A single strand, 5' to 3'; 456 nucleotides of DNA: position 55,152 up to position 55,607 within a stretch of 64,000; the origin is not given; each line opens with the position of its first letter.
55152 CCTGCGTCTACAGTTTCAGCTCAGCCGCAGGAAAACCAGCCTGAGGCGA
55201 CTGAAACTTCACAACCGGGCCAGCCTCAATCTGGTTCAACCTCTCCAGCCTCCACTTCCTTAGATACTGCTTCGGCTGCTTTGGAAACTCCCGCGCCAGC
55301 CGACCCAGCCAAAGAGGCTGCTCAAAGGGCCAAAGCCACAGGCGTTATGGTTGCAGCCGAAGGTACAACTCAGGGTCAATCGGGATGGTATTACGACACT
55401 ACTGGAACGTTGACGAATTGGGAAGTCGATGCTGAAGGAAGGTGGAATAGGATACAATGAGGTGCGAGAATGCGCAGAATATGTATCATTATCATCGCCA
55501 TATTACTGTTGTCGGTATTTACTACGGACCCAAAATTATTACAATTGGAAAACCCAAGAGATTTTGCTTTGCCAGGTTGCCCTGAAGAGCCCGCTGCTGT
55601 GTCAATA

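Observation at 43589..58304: Three consecutive giant surface-protein genes sharing a common anchor architecture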

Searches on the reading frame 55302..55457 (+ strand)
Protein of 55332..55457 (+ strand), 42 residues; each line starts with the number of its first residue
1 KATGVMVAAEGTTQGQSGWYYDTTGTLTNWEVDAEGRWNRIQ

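Call 9: search_protein_families(library=pfam, proteins=[window:55332-55457:+], max_evalue=10)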
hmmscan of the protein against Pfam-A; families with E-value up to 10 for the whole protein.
seq(42 aa): 0 families

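Call 15: find_homologous_proteins(query=A1, max_evalue=10)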
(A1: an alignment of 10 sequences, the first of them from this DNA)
Query A1 (10 sequences) (52 aa, profile of the alignment): 32 proteins with E <= 10 among 322 candidates.
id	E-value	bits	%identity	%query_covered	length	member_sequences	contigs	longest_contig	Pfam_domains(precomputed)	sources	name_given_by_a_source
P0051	8.5e-22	94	73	77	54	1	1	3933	-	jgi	jgi:hypothetical protein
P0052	4.1e-19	86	64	96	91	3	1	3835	-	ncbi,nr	ncbi:MAG: hypothetical protein QF707_07080, partial [Candidatus Poseidoniaceae archaeon]|nr:hypothet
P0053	5.3e-17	79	45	98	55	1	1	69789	-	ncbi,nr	ncbi:MAG TPA: hypothetical protein HA356_04960 [Candidatus Poseidoniaceae archaeon]|nr:hypothetical 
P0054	7.2e-17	79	49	87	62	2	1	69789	-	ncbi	ncbi:MAG TPA: hypothetical protein D7H95_04945, partial [Candidatus Poseidoniales archaeon]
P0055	2.4e-16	77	46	79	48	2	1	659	-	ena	-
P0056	1.3e-15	75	55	90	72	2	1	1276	-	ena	-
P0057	1.5e-15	74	43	94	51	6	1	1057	-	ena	-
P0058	4.7e-15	73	60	87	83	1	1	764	-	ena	-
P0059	2.7e-14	70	51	87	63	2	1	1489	-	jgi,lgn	jgi:hypothetical protein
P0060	5.5e-14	69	49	87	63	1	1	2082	-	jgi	-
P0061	5.0e-13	66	40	100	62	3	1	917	-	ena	-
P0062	1.7e-12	65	47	87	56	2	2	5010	-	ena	-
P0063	2.7e-12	64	54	75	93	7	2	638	-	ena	-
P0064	2.7e-12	64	47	69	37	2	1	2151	-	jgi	-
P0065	3.1e-12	64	41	98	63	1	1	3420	-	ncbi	-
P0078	1.3e-2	33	50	42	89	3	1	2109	-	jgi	jgi:hypothetical protein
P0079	1.3e-2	33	47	65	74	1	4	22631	-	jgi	jgi:hypothetical protein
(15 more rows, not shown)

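Call 18: find_encoding_contigs(protein=P0078, flank=3000, max_places=3)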
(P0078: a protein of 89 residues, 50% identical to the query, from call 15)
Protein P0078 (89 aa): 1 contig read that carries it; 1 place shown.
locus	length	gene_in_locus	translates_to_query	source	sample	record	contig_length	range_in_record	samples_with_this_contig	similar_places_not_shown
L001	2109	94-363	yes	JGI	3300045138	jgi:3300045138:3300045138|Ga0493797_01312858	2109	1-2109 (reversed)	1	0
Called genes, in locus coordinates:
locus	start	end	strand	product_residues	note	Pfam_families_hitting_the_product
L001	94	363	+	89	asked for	-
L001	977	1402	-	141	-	-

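Call 19: find_encoding_contigs(protein=P0079, flank=6000, max_places=3)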
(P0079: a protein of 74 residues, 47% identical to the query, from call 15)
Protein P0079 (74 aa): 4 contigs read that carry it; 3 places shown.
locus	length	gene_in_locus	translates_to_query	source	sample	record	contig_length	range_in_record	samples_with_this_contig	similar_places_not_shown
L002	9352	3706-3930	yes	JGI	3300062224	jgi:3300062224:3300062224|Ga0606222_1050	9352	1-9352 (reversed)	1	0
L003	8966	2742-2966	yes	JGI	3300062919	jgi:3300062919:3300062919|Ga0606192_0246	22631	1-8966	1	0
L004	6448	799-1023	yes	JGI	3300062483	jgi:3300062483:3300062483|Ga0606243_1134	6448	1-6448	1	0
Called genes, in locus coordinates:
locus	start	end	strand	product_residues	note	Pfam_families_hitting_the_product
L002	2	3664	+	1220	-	?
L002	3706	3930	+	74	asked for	-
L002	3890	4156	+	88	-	-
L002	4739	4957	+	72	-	-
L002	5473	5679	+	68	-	-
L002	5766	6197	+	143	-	-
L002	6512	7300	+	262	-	-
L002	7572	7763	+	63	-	-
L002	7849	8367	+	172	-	-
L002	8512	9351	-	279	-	?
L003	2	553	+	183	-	?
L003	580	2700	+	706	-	-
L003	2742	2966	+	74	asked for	-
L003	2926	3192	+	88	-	-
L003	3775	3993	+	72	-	-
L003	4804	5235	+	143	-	-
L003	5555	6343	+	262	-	-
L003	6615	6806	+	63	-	-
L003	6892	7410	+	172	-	-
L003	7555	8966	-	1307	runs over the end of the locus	PF08238:Sel1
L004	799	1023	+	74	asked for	-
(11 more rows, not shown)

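Call 20: search_protein_families(library=pfam, proteins=[L002:2-3664:+, L003:580-2700:+, L002:3890-4156:+, L002:5766-6197:+, L002:6512-7300:+], max_evalue=0.01)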
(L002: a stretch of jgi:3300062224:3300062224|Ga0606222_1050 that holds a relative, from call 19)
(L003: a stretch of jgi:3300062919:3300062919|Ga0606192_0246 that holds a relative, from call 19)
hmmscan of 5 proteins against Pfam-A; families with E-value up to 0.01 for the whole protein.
L002:2-3664:+ (1220 aa): 2 families
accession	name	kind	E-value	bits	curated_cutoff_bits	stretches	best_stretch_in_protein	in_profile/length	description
PF11559.13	ADIP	-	0.001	19.6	34.3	1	286-363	31-108/151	Afadin- and alpha -actinin-Binding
PF00038.26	Filament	-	0.0021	18.2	40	1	288-572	20-272/313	Intermediate filament protein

L003:580-2700:+ (706 aa): 0 families

L002:3890-4156:+ (88 aa): 0 families

L002:5766-6197:+ (143 aa): 0 families

L002:6512-7300:+ (262 aa): 0 families

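Call 23: search_solved_structures(query=A1, max_evalue=10, show_alignments=3)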
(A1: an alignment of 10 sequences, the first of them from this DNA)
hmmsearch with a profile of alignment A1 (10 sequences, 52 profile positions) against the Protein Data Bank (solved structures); distinct sequences matched with E-value up to 10: 4.
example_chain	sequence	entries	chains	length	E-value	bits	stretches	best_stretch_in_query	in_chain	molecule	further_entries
9xzx_C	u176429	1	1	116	0.08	15.9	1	21-43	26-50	NB C107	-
4epc_A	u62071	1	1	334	0.44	13.5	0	21-33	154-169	N-acetylmuramoyl-L-alanine amidase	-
3g5l_A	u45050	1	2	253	0.86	12.6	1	22-43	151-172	Putative S-adenosylmethionine dependent methyltransferase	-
6ubc_A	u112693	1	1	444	1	12.4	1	24-37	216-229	Glyco_hydro_cc domain-containing protein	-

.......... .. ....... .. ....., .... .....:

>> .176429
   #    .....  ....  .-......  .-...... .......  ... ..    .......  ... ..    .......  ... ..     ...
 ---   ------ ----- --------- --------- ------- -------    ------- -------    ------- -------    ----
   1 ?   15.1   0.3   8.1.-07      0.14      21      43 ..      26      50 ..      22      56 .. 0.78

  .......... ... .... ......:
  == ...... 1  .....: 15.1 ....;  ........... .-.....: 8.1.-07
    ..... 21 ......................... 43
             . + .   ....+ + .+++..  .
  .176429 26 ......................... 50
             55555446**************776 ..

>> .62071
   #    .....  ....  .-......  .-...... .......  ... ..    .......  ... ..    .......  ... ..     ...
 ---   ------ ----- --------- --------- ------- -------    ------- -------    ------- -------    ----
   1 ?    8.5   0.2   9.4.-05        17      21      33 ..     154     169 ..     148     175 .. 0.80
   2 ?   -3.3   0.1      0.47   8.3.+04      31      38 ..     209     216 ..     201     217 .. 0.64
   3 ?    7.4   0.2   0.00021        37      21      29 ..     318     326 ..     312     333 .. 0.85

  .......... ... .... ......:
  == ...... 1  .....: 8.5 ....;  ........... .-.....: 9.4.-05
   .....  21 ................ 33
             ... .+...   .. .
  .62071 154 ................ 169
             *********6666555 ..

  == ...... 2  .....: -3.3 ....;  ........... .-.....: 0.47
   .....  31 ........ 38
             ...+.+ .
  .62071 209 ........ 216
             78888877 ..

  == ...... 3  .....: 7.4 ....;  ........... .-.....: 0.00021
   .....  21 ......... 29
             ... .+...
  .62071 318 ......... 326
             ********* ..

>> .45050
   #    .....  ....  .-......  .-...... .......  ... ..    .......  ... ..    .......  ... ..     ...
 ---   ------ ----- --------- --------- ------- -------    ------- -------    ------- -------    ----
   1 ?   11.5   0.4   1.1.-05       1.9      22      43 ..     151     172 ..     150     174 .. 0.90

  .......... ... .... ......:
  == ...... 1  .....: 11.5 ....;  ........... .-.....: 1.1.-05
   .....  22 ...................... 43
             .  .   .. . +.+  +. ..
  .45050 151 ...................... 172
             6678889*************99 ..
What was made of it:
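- There is superficial sequence resemblance of G-W-Y-Y-D..G to cell-wall-binding repeats, and a weak hit to the staphylococcal amidase GW repeat (E 0.44, call 23).
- Tried and rejected: Only one non-significant PDB sequence hit, E 0.44 (call 23).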

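Call 34: predict_structure(alignment_id=A2)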
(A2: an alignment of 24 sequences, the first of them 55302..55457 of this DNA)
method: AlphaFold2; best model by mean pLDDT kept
length: 52 residues; sequences in the alignment: 24
mean_pLDDT: 96.0   pTM: 0.75
mean pLDDT of the five models: 96.0, 95.3, 95.2, 95.2, 95.0
residues with pLDDT >= 90: 49; 70-90: 3; 50-70: 0; < 50: 0
segments of 3 or more residues with pLDDT < 50: none
pLDDT, mean of each block of 10 residues (from residue 1): 95 97 97 97 96 89
secondary structure, 60 per line:
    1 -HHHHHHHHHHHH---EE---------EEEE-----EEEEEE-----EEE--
elements in order: H2-13 E28-31 E37-42 E48-50
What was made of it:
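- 55302..55457 (+): Type A end-domain of g2 (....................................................). AF2 pLDDT 96: a helix plus a 3-stranded sheet (call 34).
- Type A has pLDDT 96 from only 24 sequences (call 34).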

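Call 40: find_related_loci(query=A1, collection=genome_contigs, flank=6000)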
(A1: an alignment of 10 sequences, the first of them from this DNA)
Query A1 (52 aa) in genome_contigs; peptide patterns used: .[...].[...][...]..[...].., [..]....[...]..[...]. (x = any residue, [..] = any of these).
110 stretches matched a pattern; 98 encode a relative of the query (tblastn E <= 1e-3); the best 80 are kept; 80 distinct loci.
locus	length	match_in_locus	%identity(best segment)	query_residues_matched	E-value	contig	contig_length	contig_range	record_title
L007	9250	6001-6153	78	1-51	3e-24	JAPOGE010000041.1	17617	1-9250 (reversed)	MAG: Candidatus Poseidoniales archaeon isolate F8MGII_1 NODE_41_length_17617_cov_3.638883, whole genome shotgun sequence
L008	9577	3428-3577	68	3-52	4e-20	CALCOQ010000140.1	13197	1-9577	MAG TPA_asm: uncultured euryarchaeote isolate ERR599166_bin.113_CONCOCT_v1.1_MAG genome assembly, contig: ERZ842091.4058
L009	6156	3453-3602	70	3-52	7e-20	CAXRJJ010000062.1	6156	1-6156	MAG: Yoonia sp. isolate YZ14D_8.59 genome assembly, contig: k141_1401001, whole genome shotgun sequence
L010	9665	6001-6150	70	3-52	7e-20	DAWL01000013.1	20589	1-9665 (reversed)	MAG TPA_asm: Euryarchaeota archaeon UBA226 UBA226_contig_58315, whole genome shotgun sequence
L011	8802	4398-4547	70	3-52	6e-20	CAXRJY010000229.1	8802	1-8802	MAG: Candidatus Poseidoniaceae archaeon isolate YZ14D_8.5 genome assembly, contig: k141_1111831, whole genome shotgun se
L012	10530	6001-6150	70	3-52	1e-19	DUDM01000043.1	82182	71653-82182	MAG TPA_asm: Candidatus Poseidoniales archaeon isolate UWMA-0357 NODE_490_length_82182_cov_0.332517, whole genome shotgu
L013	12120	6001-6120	73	13-52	6e-17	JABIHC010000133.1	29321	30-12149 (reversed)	MAG: Methanobacteriota archaeon isolate SI053_bin59 k141_552937, whole genome shotgun sequence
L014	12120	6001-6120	73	13-52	7e-17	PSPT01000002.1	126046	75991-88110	MAG: Methanobacteriota archaeon isolate Guaymas_26 scaffold_138, whole genome shotgun sequence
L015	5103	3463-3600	59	7-52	8e-15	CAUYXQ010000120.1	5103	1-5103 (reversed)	MAG: Candidatus Thalassarchaeaceae archaeon isolate CB21_323.12 genome assembly, contig: Ga0302123_10012861, whole genom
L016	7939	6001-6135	56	7-51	4e-14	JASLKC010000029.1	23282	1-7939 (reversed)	MAG: Candidatus Poseidoniaceae archaeon isolate ETNP1_MAG_19 c_000000994922, whole genome shotgun sequence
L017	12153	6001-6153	55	1-51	8e-14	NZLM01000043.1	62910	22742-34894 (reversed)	MAG: Methanobacteriota archaeon isolate IN35 31332, whole genome shotgun sequence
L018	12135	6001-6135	58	7-51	8e-14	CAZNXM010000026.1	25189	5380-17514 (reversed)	MAG TPA_asm: uncultured Candidatus Poseidoniales archaeon isolate SRP077602_co4_555 genome assembly, contig: NODE_3226_l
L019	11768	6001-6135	60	7-51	1e-13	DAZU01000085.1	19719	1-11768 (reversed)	MAG TPA_asm: Euryarchaeota archaeon UBA53 UBA53_contig_43284, whole genome shotgun sequence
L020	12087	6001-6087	83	23-51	3e-13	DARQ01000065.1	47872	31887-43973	MAG TPA_asm: Euryarchaeota archaeon UBA60 UBA60_contig_27804, whole genome shotgun sequence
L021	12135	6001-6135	58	7-51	5e-13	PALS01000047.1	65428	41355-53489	MAG: Methanobacteriota archaeon isolate SAT38 90744, whole genome shotgun sequence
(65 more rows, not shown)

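Call 52: search_protein_representatives(alignment_id=A2)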
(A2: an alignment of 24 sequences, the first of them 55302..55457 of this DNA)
Query: 24 sequences, 111 profile positions. Proteins with E-value up to 0.001 (for the whole library): 340; up to 1e-10: 106; up to 1e-30: 2. The best 150 are listed.
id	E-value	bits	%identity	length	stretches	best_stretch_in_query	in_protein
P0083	3.4e-38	146.4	-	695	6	31-91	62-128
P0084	1.3e-32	128.4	-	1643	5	38-95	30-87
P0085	4.4e-30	120.3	-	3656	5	28-105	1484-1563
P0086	2.5e-27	111.4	-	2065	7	46-100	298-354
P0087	2.9e-27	111.2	-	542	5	40-91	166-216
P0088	3.9e-27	110.8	-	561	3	27-92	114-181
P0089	1.6e-24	102.3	-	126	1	8-91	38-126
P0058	4.7e-24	100.9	-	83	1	10-90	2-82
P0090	3.2e-23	98.2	-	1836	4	40-99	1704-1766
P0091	6.5e-22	94.0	-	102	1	6-91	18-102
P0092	5.3e-21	91.0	-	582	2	33-97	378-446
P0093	3.4e-20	88.4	-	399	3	20-97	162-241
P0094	8.4e-20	87.2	-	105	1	14-90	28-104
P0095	1.1e-19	86.8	-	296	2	52-94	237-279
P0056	3.6e-19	85.1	-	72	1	21-91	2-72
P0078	4.2e-19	84.9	-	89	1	23-100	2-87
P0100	2.2e-18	82.6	-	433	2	23-89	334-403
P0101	2.8e-18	82.2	-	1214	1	2-89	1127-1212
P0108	2.5e-17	79.2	-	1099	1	9-90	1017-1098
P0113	1.5e-16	76.7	-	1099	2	48-96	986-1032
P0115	1.6e-16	76.6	-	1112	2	20-100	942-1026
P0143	8.5e-14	67.8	-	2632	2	17-89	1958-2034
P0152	6.6e-13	65.0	-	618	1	21-89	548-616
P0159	1.6e-12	63.7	-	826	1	31-91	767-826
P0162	3.0e-12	62.8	-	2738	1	39-91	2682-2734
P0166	6.5e-12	61.8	-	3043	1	39-90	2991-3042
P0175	2.0e-11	60.2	-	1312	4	42-73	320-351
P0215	5.7e-09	52.3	-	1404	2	40-73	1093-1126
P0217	8.2e-09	51.8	-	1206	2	38-80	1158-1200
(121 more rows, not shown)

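Call 55: search_protein_families(library=pfam, proteins=[P0083, P0087, P0088, P0093, P0095, P0100, P0084, P0086, P0090], max_evalue=0.01)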
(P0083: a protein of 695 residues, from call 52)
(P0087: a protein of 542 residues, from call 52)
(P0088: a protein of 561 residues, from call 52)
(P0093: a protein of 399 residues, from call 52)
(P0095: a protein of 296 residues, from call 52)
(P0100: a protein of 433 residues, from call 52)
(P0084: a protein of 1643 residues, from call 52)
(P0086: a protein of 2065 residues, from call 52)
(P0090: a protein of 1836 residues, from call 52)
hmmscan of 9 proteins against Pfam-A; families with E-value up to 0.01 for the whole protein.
P0083 (695 aa): 1 family
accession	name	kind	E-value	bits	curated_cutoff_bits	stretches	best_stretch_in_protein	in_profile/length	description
PF00612.33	IQ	-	1.8e-05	24.5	20.3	0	447-462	2-17/21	IQ calmodulin-binding motif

P0087 (542 aa): 1 family
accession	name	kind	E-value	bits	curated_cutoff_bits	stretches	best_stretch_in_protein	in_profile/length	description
PF04369.19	Lactococcin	-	0.0012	19.4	23.1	0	109-146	7-43/60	Lactococcin-like family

P0088 (561 aa): 0 families

P0093 (399 aa): 0 families

P0095 (296 aa): 4 families
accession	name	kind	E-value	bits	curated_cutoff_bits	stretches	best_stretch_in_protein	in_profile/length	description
PF00169.35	PH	-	5.9e-14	52.9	25.1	1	55-153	1-104/105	PH domain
PF18838.6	LPD23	-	3.2e-05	24.1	27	0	247-270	32-53/58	Large polyvalent protein associated domain 23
PF23066.1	PH_21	-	0.00056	20.4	27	1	88-150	47-107/120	C-Maf-inducing protein PH domain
PF25321.1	PH_RASGAP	-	0.004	17.9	27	1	117-151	92-125/127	PH domain-like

P0100 (433 aa): 2 families
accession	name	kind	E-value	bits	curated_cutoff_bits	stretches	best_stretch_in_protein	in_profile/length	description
PF00397.32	WW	-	0.0021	18.5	26.9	1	147-167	6-26/31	WW domain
PF00612.33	IQ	-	0.0024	17.9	20.3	0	25-40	2-17/21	IQ calmodulin-binding motif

P0084 (1643 aa): 1 family
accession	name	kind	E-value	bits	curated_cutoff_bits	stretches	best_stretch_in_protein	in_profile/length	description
PF00289.28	Biotin_carb_N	-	0.0034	18.3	25.5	1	993-1028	64-98/110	Biotin carboxylase, N-terminal domain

P0086 (2065 aa): 8 families
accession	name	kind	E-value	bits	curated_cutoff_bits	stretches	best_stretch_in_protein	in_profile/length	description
PF17820.7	PDZ_6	-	8.6e-39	131.5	27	5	1070-1114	1-43/54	PDZ domain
PF00595.29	PDZ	-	1.1e-24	87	23.2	3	665-709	10-58/81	PDZ domain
PF13180.12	PDZ_2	-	5e-19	68.8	27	1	665-724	1-57/80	PDZ domain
PF13499.12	EF-hand_7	-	7.2e-17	61.9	30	2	784-846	3-63/67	EF-hand domain pair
PF13405.12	EF-hand_6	-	7.9e-15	53.6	25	1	785-811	2-28/30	EF-hand domain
PF00036.39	EF-hand_1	-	4.4e-14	51.3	25.4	2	785-811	2-28/29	EF hand domain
PF13202.12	EF-hand_5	-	5.4e-13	48.2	25.9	2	825-845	1-21/25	EF hand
PF13833.12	EF-hand_8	-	2.4e-05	24.5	28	1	800-846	5-48/54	EF-hand domain pair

P0090 (1836 aa): 0 families

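Call 56: list_cluster_members(proteins=[P0083, P0084, P0085, P0086, P0087, P0088, P0090, P0093, P0095, P0100])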
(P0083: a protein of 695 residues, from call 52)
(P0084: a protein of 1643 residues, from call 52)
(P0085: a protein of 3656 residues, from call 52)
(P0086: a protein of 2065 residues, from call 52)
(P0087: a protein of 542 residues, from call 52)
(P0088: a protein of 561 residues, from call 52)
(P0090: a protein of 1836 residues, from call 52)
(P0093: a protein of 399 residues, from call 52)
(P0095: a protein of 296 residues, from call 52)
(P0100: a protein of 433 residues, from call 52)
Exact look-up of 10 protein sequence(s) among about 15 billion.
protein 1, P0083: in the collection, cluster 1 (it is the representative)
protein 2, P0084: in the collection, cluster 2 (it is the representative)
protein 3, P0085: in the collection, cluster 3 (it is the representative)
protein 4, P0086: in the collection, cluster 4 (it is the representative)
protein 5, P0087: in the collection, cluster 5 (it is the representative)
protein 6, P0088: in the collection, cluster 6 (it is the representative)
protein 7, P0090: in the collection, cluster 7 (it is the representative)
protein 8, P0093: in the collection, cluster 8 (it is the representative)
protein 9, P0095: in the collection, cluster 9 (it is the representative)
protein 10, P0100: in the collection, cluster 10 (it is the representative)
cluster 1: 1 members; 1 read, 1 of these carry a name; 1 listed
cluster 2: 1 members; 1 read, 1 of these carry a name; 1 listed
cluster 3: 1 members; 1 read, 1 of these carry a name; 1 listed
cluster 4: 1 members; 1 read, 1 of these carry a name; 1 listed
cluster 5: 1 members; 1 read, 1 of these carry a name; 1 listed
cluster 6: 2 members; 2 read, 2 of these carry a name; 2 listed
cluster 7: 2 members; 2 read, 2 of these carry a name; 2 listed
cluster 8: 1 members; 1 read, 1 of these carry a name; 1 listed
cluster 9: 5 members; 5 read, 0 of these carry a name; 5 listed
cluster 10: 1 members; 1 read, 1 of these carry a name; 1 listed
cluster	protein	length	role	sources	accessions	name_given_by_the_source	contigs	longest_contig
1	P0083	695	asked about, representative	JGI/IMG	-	hypothetical protein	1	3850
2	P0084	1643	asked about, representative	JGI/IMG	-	hypothetical protein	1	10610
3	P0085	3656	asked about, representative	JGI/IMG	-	hypothetical protein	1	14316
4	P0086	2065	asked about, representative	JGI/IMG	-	S1-C subfamily serine protease/Ca2+-binding EF-hand superfamily protein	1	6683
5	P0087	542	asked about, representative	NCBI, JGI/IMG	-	hypothetical protein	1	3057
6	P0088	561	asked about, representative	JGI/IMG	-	hypothetical protein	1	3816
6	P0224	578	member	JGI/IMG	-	hypothetical protein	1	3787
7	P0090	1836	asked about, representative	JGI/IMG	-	hypothetical protein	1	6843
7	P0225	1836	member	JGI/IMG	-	hypothetical protein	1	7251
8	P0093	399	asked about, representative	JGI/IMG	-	hypothetical protein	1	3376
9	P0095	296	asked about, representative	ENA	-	-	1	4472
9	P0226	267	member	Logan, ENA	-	-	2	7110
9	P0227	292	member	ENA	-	-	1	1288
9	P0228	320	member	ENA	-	-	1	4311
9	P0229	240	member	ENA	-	-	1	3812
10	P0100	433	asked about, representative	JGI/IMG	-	hypothetical protein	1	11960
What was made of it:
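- Tried and rejected: Cluster look-up gave no organism names for the eukaryote-type proteins (call 56).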
